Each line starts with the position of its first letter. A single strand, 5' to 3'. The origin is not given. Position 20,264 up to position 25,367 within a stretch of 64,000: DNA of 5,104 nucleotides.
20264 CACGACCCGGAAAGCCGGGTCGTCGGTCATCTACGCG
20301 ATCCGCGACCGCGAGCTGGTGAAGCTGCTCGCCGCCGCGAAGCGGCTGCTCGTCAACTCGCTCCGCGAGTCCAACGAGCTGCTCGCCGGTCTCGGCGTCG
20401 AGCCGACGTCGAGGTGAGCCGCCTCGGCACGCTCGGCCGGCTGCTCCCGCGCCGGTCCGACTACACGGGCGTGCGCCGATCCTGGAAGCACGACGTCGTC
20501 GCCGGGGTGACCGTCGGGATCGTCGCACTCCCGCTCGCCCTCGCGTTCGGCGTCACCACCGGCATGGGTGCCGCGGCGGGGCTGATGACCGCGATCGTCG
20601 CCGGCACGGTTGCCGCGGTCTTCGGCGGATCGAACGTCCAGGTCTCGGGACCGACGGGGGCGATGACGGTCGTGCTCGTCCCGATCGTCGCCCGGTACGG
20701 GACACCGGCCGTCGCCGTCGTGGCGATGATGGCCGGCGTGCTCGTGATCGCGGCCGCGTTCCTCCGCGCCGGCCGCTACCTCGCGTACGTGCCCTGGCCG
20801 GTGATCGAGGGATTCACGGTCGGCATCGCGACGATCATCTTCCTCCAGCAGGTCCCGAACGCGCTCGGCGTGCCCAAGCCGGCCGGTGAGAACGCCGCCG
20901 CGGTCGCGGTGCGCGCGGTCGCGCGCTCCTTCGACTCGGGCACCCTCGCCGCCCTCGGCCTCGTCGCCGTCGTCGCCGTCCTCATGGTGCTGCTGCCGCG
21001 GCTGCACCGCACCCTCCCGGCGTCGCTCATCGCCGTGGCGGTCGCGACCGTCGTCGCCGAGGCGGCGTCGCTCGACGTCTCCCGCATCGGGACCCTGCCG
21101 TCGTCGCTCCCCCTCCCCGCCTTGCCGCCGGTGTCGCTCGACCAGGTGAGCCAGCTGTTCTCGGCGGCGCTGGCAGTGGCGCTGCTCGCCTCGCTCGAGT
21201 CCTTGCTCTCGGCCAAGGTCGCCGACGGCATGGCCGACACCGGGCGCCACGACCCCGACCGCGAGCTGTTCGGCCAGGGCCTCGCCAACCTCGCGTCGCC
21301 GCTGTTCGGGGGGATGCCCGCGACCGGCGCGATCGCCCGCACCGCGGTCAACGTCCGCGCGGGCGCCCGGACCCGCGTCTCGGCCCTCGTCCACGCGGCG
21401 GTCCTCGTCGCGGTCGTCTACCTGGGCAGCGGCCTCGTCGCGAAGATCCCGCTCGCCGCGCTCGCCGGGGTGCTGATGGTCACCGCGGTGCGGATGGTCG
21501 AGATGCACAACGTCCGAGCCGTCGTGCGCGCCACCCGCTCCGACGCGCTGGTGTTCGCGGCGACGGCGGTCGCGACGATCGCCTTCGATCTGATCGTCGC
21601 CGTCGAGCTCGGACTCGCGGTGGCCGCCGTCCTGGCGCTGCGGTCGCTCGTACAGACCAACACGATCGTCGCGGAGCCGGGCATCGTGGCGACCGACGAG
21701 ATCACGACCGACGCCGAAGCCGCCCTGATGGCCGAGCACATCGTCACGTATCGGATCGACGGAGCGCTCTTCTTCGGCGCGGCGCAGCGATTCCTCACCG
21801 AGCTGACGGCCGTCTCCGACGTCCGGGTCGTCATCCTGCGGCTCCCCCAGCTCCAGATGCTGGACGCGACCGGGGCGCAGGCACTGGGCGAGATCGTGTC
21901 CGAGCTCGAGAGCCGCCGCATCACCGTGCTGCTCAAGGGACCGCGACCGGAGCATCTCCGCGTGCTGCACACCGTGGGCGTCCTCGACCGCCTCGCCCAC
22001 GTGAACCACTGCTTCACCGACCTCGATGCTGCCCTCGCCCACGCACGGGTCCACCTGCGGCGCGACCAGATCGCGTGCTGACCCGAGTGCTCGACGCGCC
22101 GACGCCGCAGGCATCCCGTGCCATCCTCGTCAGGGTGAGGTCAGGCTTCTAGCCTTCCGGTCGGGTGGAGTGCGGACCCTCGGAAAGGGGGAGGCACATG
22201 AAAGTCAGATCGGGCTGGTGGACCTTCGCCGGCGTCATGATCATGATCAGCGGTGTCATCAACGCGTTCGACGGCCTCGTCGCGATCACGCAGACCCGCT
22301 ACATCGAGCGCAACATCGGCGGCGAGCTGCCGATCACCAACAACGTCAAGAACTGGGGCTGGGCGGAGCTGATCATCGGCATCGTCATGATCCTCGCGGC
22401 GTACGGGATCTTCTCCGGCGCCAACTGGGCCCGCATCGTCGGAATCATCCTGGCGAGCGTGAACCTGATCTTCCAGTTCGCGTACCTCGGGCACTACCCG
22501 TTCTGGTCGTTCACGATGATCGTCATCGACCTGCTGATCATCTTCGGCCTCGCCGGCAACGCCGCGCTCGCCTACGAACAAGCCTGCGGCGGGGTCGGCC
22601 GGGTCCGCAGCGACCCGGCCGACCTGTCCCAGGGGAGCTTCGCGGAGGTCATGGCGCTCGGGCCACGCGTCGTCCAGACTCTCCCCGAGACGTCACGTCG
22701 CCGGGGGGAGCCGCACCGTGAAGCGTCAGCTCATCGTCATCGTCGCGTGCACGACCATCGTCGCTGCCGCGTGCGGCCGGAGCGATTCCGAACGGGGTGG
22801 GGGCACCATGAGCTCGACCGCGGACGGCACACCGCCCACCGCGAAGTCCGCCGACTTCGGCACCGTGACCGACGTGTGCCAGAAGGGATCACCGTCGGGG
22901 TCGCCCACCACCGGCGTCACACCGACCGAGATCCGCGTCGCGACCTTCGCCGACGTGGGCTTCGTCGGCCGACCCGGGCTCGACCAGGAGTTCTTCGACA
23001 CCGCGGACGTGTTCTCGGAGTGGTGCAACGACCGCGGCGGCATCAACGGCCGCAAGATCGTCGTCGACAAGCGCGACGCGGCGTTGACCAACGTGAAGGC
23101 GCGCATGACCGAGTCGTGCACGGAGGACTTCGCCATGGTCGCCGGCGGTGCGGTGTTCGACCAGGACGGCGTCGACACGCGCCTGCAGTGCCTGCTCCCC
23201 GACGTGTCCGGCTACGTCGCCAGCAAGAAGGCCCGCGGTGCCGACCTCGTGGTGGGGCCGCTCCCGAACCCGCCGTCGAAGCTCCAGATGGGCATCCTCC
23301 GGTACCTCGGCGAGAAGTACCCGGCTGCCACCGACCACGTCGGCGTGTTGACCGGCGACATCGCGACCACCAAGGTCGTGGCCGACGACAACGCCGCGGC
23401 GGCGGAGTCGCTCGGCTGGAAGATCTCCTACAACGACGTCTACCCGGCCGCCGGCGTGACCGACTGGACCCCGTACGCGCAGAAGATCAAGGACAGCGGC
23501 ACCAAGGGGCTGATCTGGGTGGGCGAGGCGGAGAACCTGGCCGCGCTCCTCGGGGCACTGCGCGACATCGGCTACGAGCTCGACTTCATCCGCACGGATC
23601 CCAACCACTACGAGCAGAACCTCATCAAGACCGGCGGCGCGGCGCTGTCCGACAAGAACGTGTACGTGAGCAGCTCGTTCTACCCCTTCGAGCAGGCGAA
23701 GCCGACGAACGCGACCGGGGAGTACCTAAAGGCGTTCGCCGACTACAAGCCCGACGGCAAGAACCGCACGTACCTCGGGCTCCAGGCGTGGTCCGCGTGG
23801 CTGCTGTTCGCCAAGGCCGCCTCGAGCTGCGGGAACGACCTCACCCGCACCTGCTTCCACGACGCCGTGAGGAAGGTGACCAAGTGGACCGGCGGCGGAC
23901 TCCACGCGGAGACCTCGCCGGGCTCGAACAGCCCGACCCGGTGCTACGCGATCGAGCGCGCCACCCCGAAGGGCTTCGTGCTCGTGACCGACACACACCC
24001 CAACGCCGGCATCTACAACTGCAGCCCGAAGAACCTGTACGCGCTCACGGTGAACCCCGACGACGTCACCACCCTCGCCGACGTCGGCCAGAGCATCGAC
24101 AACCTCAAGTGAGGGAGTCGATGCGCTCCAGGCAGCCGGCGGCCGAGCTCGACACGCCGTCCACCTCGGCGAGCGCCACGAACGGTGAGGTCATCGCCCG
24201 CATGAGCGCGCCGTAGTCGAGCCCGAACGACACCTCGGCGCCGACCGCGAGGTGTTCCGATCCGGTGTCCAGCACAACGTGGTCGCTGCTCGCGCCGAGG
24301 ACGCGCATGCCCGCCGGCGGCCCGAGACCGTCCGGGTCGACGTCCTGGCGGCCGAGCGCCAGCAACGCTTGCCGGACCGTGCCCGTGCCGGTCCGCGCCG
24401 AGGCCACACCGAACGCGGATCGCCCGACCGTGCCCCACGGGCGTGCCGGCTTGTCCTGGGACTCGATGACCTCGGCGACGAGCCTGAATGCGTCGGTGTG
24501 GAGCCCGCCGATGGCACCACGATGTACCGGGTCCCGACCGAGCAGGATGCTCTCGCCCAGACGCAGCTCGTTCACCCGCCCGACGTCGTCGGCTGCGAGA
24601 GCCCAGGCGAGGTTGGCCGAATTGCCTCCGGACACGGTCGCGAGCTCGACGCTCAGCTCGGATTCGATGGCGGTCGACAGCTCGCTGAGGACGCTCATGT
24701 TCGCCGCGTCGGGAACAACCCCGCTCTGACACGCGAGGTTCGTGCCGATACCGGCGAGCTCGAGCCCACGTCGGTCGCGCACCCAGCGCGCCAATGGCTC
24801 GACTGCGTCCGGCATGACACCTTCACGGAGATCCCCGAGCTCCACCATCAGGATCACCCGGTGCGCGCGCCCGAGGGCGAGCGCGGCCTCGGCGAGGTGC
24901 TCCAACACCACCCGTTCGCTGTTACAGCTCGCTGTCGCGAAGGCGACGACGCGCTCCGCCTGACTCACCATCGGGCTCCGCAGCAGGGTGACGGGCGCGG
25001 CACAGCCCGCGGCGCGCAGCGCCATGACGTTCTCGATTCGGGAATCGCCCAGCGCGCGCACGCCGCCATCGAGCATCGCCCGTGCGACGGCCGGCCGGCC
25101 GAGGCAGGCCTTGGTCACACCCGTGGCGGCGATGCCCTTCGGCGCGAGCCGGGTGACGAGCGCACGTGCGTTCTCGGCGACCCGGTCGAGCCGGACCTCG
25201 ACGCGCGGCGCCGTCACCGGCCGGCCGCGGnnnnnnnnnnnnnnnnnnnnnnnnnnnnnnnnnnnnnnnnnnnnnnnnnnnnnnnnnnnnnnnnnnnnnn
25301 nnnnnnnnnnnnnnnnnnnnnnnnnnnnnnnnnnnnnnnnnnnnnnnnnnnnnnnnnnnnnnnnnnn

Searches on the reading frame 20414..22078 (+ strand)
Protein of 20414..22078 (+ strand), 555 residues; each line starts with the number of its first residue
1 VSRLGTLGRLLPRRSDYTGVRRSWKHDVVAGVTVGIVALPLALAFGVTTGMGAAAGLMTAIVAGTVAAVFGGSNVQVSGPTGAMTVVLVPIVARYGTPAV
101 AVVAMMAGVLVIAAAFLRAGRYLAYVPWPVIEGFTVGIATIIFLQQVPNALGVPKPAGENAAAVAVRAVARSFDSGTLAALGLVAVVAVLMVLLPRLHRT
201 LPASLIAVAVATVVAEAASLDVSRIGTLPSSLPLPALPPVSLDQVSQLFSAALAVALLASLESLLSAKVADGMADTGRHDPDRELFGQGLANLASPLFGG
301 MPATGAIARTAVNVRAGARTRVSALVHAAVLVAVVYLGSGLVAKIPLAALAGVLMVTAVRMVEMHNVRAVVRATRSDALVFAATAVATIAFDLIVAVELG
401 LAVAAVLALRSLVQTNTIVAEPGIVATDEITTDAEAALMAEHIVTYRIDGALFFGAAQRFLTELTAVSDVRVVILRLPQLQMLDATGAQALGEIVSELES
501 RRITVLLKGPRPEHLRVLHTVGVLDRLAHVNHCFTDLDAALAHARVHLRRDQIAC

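Call 18: search_protein_families(library=pfam, proteins=[window:20414-22078:+], max_evalue=0.001)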
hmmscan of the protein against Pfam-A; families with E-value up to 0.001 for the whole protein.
window:20414-22078:+ (555 aa): 3 families
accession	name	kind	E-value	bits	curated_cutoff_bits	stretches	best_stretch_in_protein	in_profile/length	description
PF00916.26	Sulfate_transp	-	2.6e-76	257.3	23.2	1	25-384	2-380/380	Sulfate permease family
PF01740.26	STAS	-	5e-14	52.4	22.6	1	441-539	8-105/106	STAS domain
PF16983.11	MFS_MOT1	-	2.5e-06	28.3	30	1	248-361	14-111/111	Molybdate transporter of MFS superfamily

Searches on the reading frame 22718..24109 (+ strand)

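Call 18: search_protein_families(library=pfam, proteins=[window:22718-24109:+], max_evalue=0.001)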
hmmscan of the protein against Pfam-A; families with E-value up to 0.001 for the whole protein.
window:22718-24109:+ (464 aa): 1 family
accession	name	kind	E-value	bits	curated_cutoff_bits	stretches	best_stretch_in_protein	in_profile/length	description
PF13458.12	Peripla_BP_6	-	7.4e-29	101.9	31.7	1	206-416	136-339/343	Periplasmic binding protein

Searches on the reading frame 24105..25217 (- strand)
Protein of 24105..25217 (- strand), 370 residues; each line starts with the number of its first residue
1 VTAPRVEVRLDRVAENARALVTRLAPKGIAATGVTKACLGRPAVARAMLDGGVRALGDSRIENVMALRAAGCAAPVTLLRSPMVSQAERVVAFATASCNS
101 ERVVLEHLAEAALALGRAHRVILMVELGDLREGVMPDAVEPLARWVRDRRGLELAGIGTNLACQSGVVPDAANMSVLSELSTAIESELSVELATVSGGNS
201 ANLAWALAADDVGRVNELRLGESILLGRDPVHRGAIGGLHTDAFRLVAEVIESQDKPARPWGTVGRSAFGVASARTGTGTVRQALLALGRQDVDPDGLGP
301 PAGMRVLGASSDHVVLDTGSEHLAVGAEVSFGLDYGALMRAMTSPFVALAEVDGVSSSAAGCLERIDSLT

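Call 18: search_protein_families(library=pfam, proteins=[window:24105-25217:-], max_evalue=0.001)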
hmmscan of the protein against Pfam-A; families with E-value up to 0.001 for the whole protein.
window:24105-25217:- (370 aa): 1 family
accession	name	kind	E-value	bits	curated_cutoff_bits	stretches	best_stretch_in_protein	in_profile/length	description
PF01168.26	Ala_racemase_N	-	2.9e-24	86.5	24.1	1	8-224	1-215/220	Alanine racemase, N-terminal domain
